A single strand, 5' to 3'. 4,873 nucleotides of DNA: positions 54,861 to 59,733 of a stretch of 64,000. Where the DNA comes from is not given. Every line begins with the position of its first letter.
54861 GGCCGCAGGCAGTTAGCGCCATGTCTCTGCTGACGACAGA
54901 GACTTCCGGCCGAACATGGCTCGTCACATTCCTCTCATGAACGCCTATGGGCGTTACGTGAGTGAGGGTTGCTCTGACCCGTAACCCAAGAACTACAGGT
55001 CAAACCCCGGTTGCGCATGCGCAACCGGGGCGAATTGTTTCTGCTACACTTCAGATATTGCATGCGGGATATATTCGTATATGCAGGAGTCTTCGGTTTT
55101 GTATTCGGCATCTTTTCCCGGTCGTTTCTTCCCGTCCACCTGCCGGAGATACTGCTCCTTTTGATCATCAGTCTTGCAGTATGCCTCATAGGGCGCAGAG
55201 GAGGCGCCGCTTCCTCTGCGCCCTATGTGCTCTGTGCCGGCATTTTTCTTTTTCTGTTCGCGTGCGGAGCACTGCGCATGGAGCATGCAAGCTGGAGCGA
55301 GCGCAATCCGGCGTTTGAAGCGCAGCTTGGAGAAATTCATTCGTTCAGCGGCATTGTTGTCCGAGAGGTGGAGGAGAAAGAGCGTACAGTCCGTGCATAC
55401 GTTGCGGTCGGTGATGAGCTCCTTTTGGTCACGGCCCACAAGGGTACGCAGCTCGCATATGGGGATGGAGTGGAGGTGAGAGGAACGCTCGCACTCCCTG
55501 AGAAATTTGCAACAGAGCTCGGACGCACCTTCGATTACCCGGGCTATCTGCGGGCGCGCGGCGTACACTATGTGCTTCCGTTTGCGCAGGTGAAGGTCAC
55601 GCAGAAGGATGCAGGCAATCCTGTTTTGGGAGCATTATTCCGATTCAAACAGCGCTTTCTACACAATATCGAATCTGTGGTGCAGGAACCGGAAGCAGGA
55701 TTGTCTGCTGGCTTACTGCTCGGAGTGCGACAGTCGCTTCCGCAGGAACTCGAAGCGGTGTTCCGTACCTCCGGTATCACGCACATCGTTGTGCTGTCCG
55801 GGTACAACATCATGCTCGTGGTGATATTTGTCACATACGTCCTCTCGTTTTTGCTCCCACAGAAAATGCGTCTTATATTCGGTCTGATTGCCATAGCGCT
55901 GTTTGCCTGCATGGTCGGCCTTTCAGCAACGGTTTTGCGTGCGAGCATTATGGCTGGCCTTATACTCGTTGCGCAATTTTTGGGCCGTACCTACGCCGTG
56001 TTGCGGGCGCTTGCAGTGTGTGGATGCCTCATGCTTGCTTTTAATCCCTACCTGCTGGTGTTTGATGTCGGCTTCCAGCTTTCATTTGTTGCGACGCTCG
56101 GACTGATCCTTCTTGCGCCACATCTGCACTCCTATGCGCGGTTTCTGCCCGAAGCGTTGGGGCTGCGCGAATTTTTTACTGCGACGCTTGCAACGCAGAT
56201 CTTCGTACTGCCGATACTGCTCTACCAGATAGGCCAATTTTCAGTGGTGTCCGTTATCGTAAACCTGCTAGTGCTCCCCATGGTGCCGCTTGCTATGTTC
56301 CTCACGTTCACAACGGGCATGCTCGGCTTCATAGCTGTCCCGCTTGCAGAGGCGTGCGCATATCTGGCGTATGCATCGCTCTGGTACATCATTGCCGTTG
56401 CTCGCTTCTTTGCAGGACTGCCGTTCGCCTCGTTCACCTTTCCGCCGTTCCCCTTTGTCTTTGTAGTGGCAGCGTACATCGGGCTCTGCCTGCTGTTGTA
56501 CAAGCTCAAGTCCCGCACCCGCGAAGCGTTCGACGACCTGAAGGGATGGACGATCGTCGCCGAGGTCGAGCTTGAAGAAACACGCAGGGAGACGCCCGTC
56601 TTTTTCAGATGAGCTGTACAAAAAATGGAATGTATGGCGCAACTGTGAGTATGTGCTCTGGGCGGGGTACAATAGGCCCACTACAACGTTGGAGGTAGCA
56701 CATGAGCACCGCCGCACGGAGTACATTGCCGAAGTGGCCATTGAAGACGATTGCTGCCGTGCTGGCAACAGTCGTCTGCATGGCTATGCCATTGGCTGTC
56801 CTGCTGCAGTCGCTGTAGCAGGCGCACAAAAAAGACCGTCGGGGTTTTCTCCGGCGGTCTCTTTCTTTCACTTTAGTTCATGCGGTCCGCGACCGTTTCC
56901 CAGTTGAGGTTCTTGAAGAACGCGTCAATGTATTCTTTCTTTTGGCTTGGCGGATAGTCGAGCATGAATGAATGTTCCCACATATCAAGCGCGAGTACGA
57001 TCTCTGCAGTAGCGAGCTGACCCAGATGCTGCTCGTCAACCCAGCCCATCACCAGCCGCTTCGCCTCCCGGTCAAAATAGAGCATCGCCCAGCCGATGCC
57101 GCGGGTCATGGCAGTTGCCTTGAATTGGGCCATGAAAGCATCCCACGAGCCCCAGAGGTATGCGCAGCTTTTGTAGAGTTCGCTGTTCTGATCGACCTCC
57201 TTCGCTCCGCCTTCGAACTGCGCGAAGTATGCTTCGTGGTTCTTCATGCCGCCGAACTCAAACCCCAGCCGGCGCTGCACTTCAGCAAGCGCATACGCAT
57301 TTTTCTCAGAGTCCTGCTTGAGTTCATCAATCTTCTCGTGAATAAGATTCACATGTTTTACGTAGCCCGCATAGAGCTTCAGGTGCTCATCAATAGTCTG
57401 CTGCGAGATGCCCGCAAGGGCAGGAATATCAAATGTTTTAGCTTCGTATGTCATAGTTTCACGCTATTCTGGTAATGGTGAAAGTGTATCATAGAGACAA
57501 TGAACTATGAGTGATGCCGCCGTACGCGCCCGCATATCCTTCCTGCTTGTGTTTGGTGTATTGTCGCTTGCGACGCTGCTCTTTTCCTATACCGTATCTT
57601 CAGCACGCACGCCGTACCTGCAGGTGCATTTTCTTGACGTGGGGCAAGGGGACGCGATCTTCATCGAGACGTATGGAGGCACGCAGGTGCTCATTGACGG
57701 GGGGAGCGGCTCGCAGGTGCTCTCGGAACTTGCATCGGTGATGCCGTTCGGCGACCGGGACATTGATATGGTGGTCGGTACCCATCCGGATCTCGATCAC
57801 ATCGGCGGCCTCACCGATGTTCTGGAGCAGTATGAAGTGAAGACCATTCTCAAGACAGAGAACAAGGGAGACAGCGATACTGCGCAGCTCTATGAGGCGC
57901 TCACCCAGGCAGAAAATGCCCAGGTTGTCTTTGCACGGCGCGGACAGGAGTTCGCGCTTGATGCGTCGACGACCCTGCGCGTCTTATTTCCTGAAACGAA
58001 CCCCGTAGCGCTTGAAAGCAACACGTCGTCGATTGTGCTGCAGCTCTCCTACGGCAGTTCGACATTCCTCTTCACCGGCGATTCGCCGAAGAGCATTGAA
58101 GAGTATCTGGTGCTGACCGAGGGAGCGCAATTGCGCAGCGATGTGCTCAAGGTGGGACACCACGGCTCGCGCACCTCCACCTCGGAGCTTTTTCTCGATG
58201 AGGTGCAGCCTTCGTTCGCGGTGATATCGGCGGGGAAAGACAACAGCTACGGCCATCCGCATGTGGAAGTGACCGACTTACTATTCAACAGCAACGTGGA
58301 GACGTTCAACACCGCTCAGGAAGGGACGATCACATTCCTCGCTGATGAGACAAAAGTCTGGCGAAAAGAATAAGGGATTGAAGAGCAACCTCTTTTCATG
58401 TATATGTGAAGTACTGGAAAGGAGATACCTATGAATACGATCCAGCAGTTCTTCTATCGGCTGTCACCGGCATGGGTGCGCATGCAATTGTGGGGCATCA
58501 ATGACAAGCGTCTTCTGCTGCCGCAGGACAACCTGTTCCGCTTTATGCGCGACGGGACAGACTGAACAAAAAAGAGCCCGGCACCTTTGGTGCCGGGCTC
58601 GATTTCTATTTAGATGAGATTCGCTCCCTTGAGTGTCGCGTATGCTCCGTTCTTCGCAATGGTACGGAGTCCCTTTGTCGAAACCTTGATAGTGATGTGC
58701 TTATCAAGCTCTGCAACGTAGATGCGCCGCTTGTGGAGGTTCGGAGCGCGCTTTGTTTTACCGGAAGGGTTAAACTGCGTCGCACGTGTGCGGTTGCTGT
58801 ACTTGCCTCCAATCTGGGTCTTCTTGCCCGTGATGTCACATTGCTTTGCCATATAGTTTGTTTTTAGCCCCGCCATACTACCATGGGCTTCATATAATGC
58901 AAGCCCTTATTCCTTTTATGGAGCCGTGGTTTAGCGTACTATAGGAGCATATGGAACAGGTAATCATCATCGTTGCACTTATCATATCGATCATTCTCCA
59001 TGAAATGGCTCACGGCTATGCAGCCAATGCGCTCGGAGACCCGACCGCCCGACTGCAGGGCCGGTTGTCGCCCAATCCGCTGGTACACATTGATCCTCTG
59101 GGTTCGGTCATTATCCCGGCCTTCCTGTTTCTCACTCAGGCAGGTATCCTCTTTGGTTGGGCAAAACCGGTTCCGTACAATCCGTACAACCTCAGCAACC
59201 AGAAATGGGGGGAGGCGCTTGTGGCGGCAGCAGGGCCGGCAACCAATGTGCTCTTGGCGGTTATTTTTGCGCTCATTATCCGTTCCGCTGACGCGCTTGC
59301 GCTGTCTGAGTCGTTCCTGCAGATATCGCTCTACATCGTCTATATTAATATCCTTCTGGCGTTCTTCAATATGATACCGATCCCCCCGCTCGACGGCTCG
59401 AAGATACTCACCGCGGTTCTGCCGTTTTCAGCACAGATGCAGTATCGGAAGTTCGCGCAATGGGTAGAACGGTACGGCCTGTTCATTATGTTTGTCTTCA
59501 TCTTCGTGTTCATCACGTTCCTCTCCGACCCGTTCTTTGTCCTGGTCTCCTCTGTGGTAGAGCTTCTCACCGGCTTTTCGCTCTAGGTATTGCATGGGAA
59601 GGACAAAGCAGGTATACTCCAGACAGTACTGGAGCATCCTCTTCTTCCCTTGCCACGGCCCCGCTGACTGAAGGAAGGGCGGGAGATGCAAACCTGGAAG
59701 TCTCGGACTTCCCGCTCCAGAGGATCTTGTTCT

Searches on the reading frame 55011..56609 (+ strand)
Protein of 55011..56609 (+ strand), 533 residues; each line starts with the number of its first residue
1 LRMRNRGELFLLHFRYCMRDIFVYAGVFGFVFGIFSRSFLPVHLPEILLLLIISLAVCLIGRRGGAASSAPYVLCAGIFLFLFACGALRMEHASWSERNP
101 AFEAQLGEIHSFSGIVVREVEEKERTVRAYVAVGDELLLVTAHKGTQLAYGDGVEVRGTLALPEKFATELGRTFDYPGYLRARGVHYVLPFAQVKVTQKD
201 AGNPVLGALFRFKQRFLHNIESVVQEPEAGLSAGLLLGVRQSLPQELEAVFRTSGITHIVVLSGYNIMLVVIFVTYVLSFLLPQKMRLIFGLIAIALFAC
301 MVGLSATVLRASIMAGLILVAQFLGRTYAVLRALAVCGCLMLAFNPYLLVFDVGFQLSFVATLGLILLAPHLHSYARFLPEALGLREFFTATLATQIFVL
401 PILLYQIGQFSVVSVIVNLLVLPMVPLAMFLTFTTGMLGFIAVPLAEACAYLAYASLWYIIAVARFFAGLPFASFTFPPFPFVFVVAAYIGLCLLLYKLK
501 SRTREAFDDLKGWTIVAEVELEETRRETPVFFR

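Call 55: search_protein_families(library=pfam, proteins=[window:55011-56609:+], max_evalue=0.001)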
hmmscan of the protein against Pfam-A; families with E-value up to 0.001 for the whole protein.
window:55011-56609:+ (533 aa): 2 families
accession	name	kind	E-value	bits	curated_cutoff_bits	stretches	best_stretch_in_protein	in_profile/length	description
PF03772.21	Competence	-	7.9e-54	183.3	23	1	235-500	1-268/270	Competence protein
PF13567.11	DUF4131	-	3.6e-12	46.7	31.6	1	43-189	4-157/165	Domain of unknown function (DUF4131)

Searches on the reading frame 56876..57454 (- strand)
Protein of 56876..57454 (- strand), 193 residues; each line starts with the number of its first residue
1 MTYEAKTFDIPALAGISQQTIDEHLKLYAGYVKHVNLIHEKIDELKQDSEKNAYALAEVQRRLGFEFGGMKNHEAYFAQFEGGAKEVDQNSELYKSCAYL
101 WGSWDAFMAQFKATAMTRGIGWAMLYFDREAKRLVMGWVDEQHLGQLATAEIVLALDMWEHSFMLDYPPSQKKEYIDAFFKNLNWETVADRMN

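Call 56: search_protein_families(library=pfam, proteins=[window:56876-57454:-], max_evalue=0.001)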
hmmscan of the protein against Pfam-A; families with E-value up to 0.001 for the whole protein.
window:56876-57454:- (193 aa): 2 families
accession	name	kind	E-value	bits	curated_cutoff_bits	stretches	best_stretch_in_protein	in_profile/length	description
PF02777.23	Sod_Fe_C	-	6.1e-21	74.8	20.9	1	91-191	3-102/102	Iron/manganese superoxide dismutases, C-terminal domain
PF00081.27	Sod_Fe_N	-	2e-06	28.6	27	1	15-80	17-81/82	Iron/manganese superoxide dismutases, alpha-hairpin domain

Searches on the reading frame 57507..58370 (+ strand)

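Call 56: search_protein_families(library=pfam, proteins=[window:57507-58370:+], max_evalue=0.001)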
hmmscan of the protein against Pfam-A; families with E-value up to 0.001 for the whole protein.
window:57507-58370:+ (288 aa): 2 families
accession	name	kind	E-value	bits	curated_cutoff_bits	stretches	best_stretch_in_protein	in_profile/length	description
PF00753.33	Lactamase_B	-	2.6e-16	60.6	22.7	1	44-243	2-195/196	Metallo-beta-lactamase superfamily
PF12706.13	Lactamase_B_2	-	1.1e-06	28.9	27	1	59-195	1-145/200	Beta-lactamase superfamily domain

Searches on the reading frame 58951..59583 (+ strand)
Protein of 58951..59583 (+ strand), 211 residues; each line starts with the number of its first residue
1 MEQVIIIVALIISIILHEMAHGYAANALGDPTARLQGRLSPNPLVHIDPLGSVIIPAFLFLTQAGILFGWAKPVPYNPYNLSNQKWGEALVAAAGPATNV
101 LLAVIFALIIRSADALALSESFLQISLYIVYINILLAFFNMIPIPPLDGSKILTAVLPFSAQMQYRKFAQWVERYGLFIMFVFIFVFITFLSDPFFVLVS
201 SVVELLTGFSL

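Call 56: search_protein_families(library=pfam, proteins=[window:58951-59583:+], max_evalue=0.001)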
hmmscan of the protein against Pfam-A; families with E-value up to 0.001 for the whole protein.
window:58951-59583:+ (211 aa): 1 family
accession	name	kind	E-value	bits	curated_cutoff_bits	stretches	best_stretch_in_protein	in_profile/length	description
PF02163.28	Peptidase_M50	-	1.1e-19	71.1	27.2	2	120-182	157-220/221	Peptidase family M50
